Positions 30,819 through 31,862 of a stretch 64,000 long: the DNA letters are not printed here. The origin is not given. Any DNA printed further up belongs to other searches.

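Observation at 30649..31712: Self-contained orphan gene pair (93 aa + 247 aa) with its own AT-rich promoter region and strong terminator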

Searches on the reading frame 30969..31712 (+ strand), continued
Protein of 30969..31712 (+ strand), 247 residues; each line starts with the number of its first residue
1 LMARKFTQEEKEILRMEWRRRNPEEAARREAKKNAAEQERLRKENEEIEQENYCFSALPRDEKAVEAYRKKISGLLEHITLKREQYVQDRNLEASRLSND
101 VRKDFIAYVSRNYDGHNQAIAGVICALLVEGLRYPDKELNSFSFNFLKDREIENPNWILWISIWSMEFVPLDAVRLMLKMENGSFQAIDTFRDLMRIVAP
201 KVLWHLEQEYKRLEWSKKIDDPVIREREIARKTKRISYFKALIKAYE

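Call 47: search_dna_similar(query=window:30969-31712:+, collection=plasmids, mode=protein, max_evalue=0.01)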
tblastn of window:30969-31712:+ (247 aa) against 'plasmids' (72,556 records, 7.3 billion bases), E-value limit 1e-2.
No match.

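Call 52: search_protein_families(library=pfam, proteins=[P0084, P0085, P0086, P0092, P0096, P0053, P0091, P0097, P0099, P0100], max_evalue=0.1)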
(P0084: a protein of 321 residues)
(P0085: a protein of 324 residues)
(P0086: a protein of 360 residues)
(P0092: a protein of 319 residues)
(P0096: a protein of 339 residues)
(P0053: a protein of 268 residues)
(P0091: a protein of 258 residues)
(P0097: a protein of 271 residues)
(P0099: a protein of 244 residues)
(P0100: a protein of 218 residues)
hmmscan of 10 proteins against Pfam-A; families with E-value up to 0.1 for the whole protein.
P0084 (321 aa): 2 families
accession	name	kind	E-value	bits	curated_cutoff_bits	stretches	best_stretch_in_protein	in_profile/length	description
PF10180.14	WKF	-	0.035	14.4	25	0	253-283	20-50/63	WKF domain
PF09124.16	Endonuc-dimeris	-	0.049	14.3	22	0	219-248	21-50/54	T4 recombination endonuclease VII, dimerisation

P0085 (324 aa): 1 family
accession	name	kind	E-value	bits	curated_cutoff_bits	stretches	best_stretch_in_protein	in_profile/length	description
PF08638.16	Med14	-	0.0076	16.1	25.6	1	183-275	84-164/191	Mediator complex subunit MED14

P0086 (360 aa): 2 families
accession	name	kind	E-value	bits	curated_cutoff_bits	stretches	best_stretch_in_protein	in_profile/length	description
PF14234.11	DUF4336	-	0.019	14.6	28.5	1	10-147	172-314/321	Domain of unknown function (DUF4336)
PF12724.12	Flavodoxin_5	-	0.041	14.6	27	0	62-122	12-70/145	Flavodoxin domain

P0092 (319 aa): 0 families

P0096 (339 aa): 0 families

P0053 (268 aa): 1 family
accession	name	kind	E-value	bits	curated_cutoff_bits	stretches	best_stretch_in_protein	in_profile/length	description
PF12137.13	RapA_C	-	0.016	14.7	26.8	0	218-264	305-350/360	RNA polymerase recycling family C-terminal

P0091 (258 aa): 1 family
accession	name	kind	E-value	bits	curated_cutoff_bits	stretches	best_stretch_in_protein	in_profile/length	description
PF17718.6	DUF5563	-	0.033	14.1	25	1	188-255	24-90/192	Family of unknown function (DUF5563)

P0097 (271 aa): 0 families

P0099 (244 aa): 0 families

P0100 (218 aa): 0 families

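Call 53: find_related_loci(query=A1, collection=viral_contigs, flank=8000)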
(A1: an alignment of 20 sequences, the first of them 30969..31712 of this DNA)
Query A1 (247 aa) in viral_contigs; peptide patterns used: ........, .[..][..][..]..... (x = any residue, [..] = any of these).
11 stretches matched a pattern, but none encodes a relative of the query by tblastn (E <= 1e-3).
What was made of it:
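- On Phage-derived gene (PHROGs / phage genomes / BFVD): IMG/VR gives nothing (call 53).
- Tried and rejected: The IMG/VR scan found none (call 53).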

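Call 55: find_encoding_contigs(protein=P0019, flank=8000, max_places=2)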
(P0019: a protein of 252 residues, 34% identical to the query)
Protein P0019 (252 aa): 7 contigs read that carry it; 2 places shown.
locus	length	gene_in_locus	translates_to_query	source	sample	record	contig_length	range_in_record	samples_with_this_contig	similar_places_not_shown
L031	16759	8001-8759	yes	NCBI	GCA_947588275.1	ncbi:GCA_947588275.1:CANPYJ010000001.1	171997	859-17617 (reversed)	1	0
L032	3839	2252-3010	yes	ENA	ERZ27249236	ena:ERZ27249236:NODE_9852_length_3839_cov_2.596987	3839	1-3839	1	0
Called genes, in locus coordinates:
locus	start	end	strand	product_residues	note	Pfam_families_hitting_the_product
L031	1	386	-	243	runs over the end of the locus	PF20582:UPF0758_N, PF04002:RadC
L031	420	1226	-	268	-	PF00557:Peptidase_M24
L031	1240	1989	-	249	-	PF03749:SfsA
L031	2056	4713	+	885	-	PF01411:tRNA-synt_2c, PF07973:tRNA_SAD, PF02272:DHHA1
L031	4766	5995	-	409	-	PF12704:MacB_PCD, PF02687:FtsX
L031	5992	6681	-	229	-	PF02463:SMC_N (weak), PF00005:ABC_tran, PF13304:AAA_21 (faint)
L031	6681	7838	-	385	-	PF25917:BSH_RND, PF25973:BSH_CzcB, PF25940:LcnD_C (faint), PF25954:Beta-barrel_RND_2, PF25990:Beta-barrel_YknX, PF26002:Beta-barrel_AprE (weak)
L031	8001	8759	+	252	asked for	-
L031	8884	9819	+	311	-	-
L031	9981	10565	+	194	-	PF01862:PvlArgDC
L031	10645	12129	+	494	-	PF00324:AA_permease, PF13520:AA_permease_2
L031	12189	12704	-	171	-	PF00881:Nitroreductase, PF14512:TM1586_NiRdase (weak), PF00881:Nitroreductase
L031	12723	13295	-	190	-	-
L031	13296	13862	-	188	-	-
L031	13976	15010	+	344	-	PF04055:Radical_SAM, PF06968:BATS (faint)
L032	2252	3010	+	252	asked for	-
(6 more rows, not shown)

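Call 56: find_encoding_contigs(protein=P0010, flank=8000, max_places=2)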
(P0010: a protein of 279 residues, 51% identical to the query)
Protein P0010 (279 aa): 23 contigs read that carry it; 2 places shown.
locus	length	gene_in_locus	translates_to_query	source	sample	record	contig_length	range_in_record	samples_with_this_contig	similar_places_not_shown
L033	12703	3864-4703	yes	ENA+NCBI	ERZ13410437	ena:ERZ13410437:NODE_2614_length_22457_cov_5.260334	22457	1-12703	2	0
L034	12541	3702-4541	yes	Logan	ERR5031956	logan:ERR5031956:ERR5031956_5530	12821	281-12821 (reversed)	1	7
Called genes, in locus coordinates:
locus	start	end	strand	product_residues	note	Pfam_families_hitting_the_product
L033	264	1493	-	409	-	PF12704:MacB_PCD, PF02687:FtsX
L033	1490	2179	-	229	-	PF00005:ABC_tran, PF02463:SMC_N (faint), PF13304:AAA_21 (faint)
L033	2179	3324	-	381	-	PF25917:BSH_RND, PF25973:BSH_CzcB, PF25940:LcnD_C (weak), PF25954:Beta-barrel_RND_2, PF25990:Beta-barrel_YknX, PF26002:Beta-barrel_AprE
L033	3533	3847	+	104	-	-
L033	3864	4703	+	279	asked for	-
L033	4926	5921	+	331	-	-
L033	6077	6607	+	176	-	-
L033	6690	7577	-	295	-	PF03631:Virul_fac_BrkB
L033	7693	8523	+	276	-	PF23441:SDR (weak), PF00106:adh_short, PF13561:adh_short_C2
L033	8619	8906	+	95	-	PF02686:GatC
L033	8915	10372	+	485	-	PF01425:Amidase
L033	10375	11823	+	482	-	PF02934:GatB_N, PF02637:GatB_Yqey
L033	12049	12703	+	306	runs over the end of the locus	-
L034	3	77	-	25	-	?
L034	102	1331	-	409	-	PF12704:MacB_PCD, PF02687:FtsX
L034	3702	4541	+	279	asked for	-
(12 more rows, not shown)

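Call 67: find_encoding_contigs(protein=P0086, flank=6000, max_places=2)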
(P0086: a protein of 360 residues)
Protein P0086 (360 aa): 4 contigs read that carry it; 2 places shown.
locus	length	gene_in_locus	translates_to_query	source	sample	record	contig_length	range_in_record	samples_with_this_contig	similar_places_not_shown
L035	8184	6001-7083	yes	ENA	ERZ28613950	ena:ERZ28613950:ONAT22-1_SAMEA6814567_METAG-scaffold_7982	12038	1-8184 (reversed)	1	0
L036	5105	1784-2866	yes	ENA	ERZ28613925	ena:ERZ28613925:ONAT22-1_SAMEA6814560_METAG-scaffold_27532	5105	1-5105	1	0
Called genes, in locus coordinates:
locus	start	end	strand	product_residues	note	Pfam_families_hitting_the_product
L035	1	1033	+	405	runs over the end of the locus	PF00990:GGDEF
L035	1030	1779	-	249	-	PF01135:PCMT (weak), PF05175:MTS, PF13847:Methyltransf_31, PF08241:Methyltransf_11 (faint), PF13649:Methyltransf_25 (weak)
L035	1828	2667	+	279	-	PF00702:Hydrolase, PF13344:Hydrolase_6, PF13242:Hydrolase_like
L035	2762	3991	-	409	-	PF12704:MacB_PCD, PF02687:FtsX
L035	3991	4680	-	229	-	PF02463:SMC_N (faint), PF00005:ABC_tran, PF13304:AAA_21 (faint)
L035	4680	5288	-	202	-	PF25940:LcnD_C (weak), PF25954:Beta-barrel_RND_2, PF25990:Beta-barrel_YknX, PF26002:Beta-barrel_AprE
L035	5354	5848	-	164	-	PF25917:BSH_RND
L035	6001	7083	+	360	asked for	-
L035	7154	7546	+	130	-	-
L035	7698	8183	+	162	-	?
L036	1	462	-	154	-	?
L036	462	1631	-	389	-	PF25917:BSH_RND, PF25973:BSH_CzcB, PF25876:HH_MFP_RND, PF25940:LcnD_C (faint), PF25954:Beta-barrel_RND_2, PF25990:Beta-barrel_YknX, PF26002:Beta-barrel_AprE (weak)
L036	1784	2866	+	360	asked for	-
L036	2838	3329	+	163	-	-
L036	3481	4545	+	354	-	-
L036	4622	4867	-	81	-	-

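Call 68: find_encoding_contigs(protein=P0053, flank=6000, max_places=2)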
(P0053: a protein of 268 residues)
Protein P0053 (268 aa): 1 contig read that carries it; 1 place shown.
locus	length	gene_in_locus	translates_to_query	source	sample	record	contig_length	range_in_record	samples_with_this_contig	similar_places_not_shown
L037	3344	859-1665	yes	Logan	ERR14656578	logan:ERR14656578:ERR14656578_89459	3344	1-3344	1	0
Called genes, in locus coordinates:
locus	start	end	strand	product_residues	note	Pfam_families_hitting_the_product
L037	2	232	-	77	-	?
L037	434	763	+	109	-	-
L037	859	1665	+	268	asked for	-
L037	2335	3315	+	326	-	-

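Call 74: search_solved_structures(query=A5, max_evalue=10)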
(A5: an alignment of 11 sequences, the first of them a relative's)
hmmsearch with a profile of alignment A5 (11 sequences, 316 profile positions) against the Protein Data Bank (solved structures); distinct sequences matched with E-value up to 10: 8.
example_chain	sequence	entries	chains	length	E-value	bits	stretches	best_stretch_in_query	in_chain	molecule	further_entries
4tql_A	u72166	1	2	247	0.048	16.3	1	52-175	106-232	Three helix bundle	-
9vth_SW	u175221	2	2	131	0.47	13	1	91-157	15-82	40S ribosomal protein S17-like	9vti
8auv_D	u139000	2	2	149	0.92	12.1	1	91-157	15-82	eS17 (40S ribosomal protein S17) | 40S ribosomal protein S17-like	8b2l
8ip8_qa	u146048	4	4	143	0.93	12.1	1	91-157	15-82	40S ribosomal protein eS17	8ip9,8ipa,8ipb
8jiw_BR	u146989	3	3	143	0.93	12.1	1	91-157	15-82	40S ribosomal protein S17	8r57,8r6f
9e5c_6o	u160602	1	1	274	1.5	11.4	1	99-176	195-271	Dynein arm light chain, axonemal, putative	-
4uos_A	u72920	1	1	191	2.9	10.4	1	20-163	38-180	DESIGNED HELICAL BUNDLE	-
8ceg_A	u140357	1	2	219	3.4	10.2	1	77-124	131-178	CBY1-interacting BAR domain-containing protein 1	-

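Call 75: search_protein_families(library=pfam, alignment_id=A5, max_evalue=1)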
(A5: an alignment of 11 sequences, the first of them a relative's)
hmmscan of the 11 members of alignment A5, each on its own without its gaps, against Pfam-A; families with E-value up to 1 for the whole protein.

A. member 1, L019:8910-9905:+ (331 aa): 1 family
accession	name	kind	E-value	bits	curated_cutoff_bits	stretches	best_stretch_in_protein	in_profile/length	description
PF14156.11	AbbA_antirepres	-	0.21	12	27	1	258-304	20-60/63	Antirepressor AbbA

B. families by the number of members that match (of 11 scanned): 15 families
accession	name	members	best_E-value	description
PF11068.13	YlqD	1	0.046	YlqD protein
PF11678.14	Tle3_C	1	0.05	Antibacterial effector protein Tle3, C-terminal domain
PF22766.2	ZW10_C2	1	0.05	ZW10 C-terminal helical domain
PF25055.1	DUF7792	1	0.056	Domain of unknown function (DUF7792)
PF05619.16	DUF787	1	0.059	Borrelia burgdorferi protein of unknown function (DUF787)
PF08702.15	Fib_alpha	1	0.062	Fibrinogen alpha/beta chain family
PF11155.13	DUF2935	1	0.063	Domain of unknown function (DUF2935)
PF18192.6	DNTTIP1_dimer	1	0.075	DNTTIP1 dimerisation domain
PF13212.11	DUF4020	1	0.079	Domain of unknown function (DUF4020)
PF20877.2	Anoctamin_N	1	0.1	Alpha-beta plait domain in TMEM16 lipid scramblase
PF23296.1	DUF7079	1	0.11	Domain of unknown function (DUF7079)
PF25171.1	Beta-prop_WDR36-Utp21_1st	1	0.16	WDR36/Utp21 first beta-propeller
PF14156.11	AbbA_antirepres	1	0.21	Antirepressor AbbA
PF13412.12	HTH_24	1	0.36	Winged helix-turn-helix DNA-binding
PF18182.6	mCpol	1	0.48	minimal CRISPR polymerase domain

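Call 76: search_protein_families(library=pfam, alignment_id=A1, max_evalue=1)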
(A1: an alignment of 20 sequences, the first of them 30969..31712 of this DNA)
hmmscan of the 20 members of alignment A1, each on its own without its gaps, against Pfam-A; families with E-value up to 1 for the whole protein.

A. member 1, window:30969-31712:+ (247 aa): 0 families

B. families by the number of members that match (of 20 scanned): 13 families
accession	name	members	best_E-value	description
PF17211.8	VHL_C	2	0.057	VHL box domain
PF08788.16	NHR2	1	0.031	NHR2 domain like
PF15704.10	Mt_ATP_synt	1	0.034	Mitochondrial ATP synthase subunit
PF20234.3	DUF6591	1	0.073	Family of unknown function (DUF6591)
PF18882.5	DUF5647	1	0.1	Family of unknown function (DUF5647)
PF03836.20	RasGAP_C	1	0.12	RasGAP C-terminus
PF19370.4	DUF5945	1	0.15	Family of unknown function (DUF5945)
PF17300.7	FIN1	1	0.24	Filaments in between nuclei protein-1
PF19745.5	FUT8_N_cat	1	0.31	Alpha-(1,6)-fucosyltransferase N- and catalytic domains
PF22888.1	FIMAH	1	0.5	FIMAH domain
PF03040.20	CemA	1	0.66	CemA family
PF02601.20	Exonuc_VII_L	1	0.67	Exonuclease VII, large subunit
PF24423.1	OVT1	1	0.88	Major antigen, helical domain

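Call 78: list_cluster_members(proteins=[P0001, P0025, P0010, P0008, P0013])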
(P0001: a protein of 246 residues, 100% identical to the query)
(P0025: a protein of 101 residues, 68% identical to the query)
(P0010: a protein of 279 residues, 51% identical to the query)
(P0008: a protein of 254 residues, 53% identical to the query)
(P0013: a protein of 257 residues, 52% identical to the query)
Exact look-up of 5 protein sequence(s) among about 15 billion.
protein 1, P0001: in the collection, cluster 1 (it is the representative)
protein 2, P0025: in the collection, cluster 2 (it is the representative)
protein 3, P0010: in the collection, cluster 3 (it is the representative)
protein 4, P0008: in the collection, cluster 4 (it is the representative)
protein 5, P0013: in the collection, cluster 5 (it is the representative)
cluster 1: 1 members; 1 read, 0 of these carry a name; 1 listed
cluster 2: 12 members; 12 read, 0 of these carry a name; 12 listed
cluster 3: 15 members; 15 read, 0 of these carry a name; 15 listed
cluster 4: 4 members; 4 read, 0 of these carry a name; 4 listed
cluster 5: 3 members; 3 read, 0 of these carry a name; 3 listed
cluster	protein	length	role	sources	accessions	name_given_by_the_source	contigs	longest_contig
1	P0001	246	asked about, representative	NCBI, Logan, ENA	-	-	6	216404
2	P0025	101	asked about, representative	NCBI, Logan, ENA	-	-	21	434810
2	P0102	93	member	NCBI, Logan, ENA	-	-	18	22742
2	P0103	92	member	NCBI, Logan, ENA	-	-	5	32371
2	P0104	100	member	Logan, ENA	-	-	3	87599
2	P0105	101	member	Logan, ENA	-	-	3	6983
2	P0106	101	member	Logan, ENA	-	-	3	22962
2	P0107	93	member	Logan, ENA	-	-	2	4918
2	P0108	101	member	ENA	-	-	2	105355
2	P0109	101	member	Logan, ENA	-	-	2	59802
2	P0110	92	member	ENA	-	-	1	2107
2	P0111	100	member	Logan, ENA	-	-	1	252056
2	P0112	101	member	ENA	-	-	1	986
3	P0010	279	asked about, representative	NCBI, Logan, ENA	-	-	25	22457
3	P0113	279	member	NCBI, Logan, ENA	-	-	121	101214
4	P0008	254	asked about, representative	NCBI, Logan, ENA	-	-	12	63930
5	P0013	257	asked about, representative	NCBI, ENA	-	-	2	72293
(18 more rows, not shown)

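Call 89: find_related_loci(query=A6, collection=metagenome_contigs, flank=6000)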
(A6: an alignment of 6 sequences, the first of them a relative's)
Query A6 (331 aa) in metagenome_contigs; peptide patterns used: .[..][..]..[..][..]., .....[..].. (x = any residue, [..] = any of these).
195 stretches matched a pattern; 41 encode a relative of the query (tblastn E <= 1e-3); 41 distinct loci.
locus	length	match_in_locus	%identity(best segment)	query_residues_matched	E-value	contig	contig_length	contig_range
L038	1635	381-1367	81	1-329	0e+0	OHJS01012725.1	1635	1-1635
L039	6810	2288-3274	81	1-329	0e+0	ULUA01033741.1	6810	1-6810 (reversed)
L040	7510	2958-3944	81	1-329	0e+0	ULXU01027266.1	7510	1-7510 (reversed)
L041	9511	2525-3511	81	1-329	0e+0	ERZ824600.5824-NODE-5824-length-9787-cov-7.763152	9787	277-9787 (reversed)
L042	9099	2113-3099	81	1-329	0e+0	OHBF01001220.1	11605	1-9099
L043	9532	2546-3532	81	1-329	0e+0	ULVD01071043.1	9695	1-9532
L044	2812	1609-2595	81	1-329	0e+0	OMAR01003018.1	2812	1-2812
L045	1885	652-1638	81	1-329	0e+0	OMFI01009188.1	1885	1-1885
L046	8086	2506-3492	81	1-329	0e+0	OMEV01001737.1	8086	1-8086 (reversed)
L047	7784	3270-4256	81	1-329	0e+0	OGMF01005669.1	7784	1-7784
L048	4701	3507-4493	81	1-329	0e+0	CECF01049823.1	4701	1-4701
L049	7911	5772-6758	81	1-329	0e+0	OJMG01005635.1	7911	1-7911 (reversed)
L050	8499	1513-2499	81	1-329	0e+0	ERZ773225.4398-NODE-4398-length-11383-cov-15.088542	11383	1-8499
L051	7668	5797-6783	81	1-329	0e+0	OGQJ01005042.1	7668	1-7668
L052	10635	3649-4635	81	1-329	0e+0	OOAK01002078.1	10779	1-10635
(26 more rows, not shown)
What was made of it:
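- Tried and rejected: The closer alignment A6 worked (call 89).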
